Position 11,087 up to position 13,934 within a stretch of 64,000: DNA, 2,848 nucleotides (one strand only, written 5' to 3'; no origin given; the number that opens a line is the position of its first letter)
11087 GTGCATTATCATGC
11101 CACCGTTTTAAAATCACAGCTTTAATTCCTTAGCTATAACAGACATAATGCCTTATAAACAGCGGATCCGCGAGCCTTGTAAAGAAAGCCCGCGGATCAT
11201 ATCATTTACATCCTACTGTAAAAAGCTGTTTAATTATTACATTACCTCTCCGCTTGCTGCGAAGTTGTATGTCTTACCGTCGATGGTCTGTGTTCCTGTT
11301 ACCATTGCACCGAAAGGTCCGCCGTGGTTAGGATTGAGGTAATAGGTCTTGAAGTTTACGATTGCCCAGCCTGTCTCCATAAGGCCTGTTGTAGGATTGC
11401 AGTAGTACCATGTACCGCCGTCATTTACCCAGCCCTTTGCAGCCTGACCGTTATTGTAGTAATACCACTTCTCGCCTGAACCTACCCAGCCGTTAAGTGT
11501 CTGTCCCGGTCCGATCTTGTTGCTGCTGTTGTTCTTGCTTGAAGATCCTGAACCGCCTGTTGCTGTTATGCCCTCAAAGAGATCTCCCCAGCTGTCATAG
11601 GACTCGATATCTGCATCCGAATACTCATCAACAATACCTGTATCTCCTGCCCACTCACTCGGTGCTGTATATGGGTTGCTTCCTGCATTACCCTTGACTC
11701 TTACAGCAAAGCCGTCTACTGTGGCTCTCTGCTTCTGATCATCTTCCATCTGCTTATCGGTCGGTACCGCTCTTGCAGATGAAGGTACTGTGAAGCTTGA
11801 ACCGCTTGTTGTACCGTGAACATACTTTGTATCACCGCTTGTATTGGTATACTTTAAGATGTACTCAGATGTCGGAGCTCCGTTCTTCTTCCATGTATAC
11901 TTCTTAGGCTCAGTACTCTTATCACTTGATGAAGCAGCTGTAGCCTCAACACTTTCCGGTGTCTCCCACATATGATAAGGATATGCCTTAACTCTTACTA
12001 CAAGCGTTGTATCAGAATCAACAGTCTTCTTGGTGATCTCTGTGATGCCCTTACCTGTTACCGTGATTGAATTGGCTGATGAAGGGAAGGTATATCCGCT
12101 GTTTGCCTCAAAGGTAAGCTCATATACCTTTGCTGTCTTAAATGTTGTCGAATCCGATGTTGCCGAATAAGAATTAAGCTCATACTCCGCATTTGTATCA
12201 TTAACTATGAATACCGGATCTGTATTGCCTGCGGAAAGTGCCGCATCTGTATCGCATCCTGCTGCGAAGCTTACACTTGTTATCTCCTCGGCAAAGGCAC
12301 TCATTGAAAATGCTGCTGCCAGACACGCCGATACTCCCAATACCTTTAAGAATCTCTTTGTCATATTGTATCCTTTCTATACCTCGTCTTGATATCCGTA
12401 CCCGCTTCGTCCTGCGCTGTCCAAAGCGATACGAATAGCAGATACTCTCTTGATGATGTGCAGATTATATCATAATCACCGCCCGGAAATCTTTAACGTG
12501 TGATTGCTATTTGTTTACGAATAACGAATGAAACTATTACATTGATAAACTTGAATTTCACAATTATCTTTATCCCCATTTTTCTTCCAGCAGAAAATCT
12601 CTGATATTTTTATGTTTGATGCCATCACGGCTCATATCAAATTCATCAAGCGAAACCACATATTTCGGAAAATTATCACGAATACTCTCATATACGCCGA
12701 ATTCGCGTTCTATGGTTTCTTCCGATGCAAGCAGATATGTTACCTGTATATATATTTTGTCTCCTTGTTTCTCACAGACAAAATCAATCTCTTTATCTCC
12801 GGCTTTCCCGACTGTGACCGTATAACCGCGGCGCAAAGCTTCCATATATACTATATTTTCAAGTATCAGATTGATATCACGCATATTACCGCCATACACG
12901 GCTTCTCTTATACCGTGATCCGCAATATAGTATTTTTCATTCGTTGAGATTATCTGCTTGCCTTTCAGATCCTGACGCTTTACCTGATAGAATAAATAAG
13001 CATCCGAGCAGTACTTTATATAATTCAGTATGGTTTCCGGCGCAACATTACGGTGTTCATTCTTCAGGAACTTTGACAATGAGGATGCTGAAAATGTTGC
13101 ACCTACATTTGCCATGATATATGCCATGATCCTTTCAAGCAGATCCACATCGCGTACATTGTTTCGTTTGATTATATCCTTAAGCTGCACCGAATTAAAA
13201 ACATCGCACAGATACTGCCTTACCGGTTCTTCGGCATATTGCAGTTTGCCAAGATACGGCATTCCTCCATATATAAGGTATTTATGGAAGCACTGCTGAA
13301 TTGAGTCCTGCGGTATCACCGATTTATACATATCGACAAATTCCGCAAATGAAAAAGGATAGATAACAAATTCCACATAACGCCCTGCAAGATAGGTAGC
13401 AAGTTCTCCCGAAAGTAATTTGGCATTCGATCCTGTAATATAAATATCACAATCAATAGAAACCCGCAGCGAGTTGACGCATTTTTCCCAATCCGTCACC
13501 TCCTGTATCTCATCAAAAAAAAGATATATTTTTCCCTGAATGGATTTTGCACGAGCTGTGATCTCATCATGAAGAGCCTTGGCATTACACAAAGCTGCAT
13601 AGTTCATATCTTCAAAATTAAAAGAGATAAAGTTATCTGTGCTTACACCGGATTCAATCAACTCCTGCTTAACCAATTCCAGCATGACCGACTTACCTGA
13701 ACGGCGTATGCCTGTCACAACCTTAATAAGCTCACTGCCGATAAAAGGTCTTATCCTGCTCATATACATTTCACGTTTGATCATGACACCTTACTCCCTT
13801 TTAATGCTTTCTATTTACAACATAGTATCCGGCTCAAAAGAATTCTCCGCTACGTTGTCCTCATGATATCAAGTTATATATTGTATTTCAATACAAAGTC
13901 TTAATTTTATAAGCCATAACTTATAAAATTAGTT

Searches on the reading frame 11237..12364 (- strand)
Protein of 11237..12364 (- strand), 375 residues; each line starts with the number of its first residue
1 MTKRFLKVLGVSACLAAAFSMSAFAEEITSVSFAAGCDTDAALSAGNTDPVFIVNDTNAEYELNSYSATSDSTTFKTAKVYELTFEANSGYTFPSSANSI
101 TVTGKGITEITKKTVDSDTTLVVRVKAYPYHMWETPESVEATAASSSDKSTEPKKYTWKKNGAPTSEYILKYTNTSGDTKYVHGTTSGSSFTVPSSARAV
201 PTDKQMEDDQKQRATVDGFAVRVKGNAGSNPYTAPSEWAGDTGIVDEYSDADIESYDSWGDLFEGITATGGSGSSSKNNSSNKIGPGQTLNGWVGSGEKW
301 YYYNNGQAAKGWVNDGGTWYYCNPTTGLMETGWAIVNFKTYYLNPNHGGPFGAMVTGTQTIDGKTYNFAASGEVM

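Call 47: search_protein_families(library=pfam, proteins=[window:11237-12364:-], max_evalue=0.000001)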
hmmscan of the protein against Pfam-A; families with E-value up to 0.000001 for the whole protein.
window:11237-12364:- (375 aa): 1 family
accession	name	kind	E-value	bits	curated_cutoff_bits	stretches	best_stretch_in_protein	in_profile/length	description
PF19127.6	Choline_bind_3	-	1.6e-11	44.4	27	0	291-329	2-42/47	Choline-binding repeat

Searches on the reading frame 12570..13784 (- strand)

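Call 47: search_protein_families(library=pfam, proteins=[window:12570-13784:-], max_evalue=0.000001)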
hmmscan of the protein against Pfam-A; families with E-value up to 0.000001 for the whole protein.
window:12570-13784:- (404 aa): 2 families
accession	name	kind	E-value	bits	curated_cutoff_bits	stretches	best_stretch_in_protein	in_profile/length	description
PF13173.12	AAA_14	-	1.7e-33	115.8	27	1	19-149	3-128/129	AAA domain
PF13635.12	DUF4143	-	7.1e-17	62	28.1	1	202-348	2-157/160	Domain of unknown function (DUF4143)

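Call 60: search_protein_families(library=padloc, proteins=[window:12570-13784:-], max_evalue=0.001)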
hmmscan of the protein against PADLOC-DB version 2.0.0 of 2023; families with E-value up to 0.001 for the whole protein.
window:12570-13784:- (404 aa): 7 families
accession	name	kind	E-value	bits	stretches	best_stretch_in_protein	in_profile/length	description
PDLC04787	PDC-S01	-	4.1e-164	544.3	1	1-401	10-409/412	-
PDLC04789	PDC-S01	-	1e-36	124.8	1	1-350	1-340/375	-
PDLC04791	PDC-S01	-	3.1e-20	70.2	1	17-349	18-350/395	-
PDLC04786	PDC-S01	-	5.1e-14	49.9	1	22-348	24-384/439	-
PDLC04788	PDC-S01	-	4.1e-12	43.8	1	22-301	23-315/448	-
PDLC04790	PDC-S01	-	5.1e-12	43.2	1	10-319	19-328/422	-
PDLC04792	PDC-S01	-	2.7e-08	30.8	1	1-151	1-153/452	-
